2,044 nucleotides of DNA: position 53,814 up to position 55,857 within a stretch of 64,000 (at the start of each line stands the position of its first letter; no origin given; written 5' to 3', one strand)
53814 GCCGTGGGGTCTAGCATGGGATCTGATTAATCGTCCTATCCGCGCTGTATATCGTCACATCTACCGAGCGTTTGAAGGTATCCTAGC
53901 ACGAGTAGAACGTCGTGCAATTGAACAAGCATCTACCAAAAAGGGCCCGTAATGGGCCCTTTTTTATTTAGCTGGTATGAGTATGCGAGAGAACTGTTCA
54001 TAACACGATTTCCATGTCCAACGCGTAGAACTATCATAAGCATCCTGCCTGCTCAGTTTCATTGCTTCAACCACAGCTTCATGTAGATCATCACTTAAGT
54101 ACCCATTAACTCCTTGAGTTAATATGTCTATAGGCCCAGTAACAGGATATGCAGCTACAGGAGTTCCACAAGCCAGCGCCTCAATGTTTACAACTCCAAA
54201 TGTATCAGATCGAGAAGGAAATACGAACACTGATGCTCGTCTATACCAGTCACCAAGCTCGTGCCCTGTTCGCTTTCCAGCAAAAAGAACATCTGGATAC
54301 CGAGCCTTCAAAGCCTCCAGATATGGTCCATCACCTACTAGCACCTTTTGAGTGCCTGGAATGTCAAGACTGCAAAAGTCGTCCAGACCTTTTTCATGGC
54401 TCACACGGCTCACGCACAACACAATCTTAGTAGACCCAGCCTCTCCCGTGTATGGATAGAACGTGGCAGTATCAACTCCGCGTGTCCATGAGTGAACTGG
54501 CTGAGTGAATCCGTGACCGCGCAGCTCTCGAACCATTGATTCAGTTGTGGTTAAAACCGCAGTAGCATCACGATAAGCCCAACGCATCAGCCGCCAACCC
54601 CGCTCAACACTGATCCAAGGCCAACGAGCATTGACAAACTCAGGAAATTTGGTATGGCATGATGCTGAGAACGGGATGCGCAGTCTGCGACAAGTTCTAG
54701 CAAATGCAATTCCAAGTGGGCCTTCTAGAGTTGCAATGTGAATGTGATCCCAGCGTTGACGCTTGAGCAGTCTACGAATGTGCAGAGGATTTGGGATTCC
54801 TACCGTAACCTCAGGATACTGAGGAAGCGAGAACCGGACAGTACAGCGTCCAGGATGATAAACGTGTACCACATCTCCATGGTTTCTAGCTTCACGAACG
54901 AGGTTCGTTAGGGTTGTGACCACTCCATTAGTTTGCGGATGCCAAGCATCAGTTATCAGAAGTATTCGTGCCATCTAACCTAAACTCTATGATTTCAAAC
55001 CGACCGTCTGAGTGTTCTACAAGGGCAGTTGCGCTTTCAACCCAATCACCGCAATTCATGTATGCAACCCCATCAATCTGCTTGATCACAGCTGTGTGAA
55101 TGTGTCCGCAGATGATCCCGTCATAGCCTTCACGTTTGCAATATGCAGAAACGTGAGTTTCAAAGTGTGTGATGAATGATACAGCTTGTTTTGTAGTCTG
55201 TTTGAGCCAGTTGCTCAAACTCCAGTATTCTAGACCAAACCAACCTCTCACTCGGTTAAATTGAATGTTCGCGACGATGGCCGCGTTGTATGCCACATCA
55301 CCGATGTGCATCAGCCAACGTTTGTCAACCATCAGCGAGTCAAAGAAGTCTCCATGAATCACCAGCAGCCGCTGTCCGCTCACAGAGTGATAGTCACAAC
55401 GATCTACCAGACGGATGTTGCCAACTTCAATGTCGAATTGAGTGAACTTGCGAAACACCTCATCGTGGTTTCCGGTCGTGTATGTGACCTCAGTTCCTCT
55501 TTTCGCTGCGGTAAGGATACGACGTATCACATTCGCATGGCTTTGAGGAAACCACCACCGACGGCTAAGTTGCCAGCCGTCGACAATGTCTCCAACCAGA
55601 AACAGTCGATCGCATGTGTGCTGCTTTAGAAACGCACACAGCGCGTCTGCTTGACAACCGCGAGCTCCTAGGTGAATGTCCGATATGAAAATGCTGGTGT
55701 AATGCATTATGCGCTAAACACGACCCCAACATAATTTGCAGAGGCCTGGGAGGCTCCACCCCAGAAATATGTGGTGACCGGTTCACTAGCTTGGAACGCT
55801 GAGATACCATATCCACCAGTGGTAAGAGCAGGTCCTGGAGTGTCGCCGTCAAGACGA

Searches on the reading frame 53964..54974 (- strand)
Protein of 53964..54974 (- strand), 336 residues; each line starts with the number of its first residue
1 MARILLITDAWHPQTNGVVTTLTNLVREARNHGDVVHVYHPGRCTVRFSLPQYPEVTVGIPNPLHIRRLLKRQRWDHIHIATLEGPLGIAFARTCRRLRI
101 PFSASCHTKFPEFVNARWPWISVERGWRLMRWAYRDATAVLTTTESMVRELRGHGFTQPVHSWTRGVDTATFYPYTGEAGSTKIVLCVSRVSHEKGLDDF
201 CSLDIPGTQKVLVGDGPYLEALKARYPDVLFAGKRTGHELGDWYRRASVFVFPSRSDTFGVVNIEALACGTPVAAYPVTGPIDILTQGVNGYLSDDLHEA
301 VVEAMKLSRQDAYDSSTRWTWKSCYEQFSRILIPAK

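Call 36: search_protein_families(library=phrogs, proteins=[window:53964-54974:-], max_evalue=0.01)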
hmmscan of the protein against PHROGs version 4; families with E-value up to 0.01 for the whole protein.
window:53964-54974:- (336 aa): 2 families
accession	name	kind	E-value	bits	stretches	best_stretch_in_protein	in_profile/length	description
phrog_2170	-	moron, auxiliary metabolic gene and host takeover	9.9e-11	42.3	1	123-304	111-313/374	glycosyltransferase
phrog_26352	-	unknown function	1.5e-07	31.6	1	211-317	200-310/346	-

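Call 37: search_protein_families(library=pfam, proteins=[window:53964-54974:-], max_evalue=0.01)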
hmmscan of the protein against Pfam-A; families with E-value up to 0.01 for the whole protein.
window:53964-54974:- (336 aa): 6 families
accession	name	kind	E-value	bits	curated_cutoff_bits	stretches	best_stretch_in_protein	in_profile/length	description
PF13439.12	Glyco_transf_4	-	1.6e-21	77.5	28.5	1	16-170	2-169/170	Glycosyltransferase Family 4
PF13692.12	Glyco_trans_1_4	-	7e-21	75.4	27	1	183-305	2-136/142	Glycosyl transferases group 1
PF00534.26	Glycos_transf_1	-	8e-21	74.8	26.4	1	179-306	12-153/172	Glycosyl transferases group 1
PF13579.12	Glyco_trans_4_4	-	1.4e-12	48.7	29.7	1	17-156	2-147/158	Glycosyl transferase 4-like domain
PF20706.3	GT4-conflict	-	1.2e-08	34.8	26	1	239-320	274-348/385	Family 4 Glycosyltransferase in conflict systems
PF13524.12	Glyco_trans_1_2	-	0.00078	19.8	25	1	210-305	17-108/144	Glycosyl transferase-like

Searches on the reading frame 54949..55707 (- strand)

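Call 36: search_protein_families(library=phrogs, proteins=[window:54949-55707:-], max_evalue=0.01)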
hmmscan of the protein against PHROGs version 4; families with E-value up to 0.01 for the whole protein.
window:54949-55707:- (252 aa): 4 families
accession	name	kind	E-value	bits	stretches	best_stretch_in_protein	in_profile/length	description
phrog_1649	-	other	2.7e-09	37.1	1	6-90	39-112/308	metallo-phosphoesterase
phrog_7339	-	DNA, RNA and nucleotide metabolism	3.2e-07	30.9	1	4-212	31-202/263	DNA repair exonuclease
phrog_221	-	other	8.7e-05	22.9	1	4-99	113-222/367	metallo-phosphoesterase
phrog_547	-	other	0.0004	20.5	0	32-118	73-146/245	phosphoesterase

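Call 37: search_protein_families(library=pfam, proteins=[window:54949-55707:-], max_evalue=0.01)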
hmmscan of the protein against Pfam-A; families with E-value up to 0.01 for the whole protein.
window:54949-55707:- (252 aa): 2 families
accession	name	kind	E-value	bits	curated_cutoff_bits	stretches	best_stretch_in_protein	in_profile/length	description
PF00149.33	Metallophos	-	1.6e-13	51.9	21.5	1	6-205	4-190/191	Calcineurin-like phosphoesterase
PF12850.12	Metallophos_2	-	1.4e-10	41.8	27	1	6-225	4-138/154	Calcineurin-like phosphoesterase superfamily domain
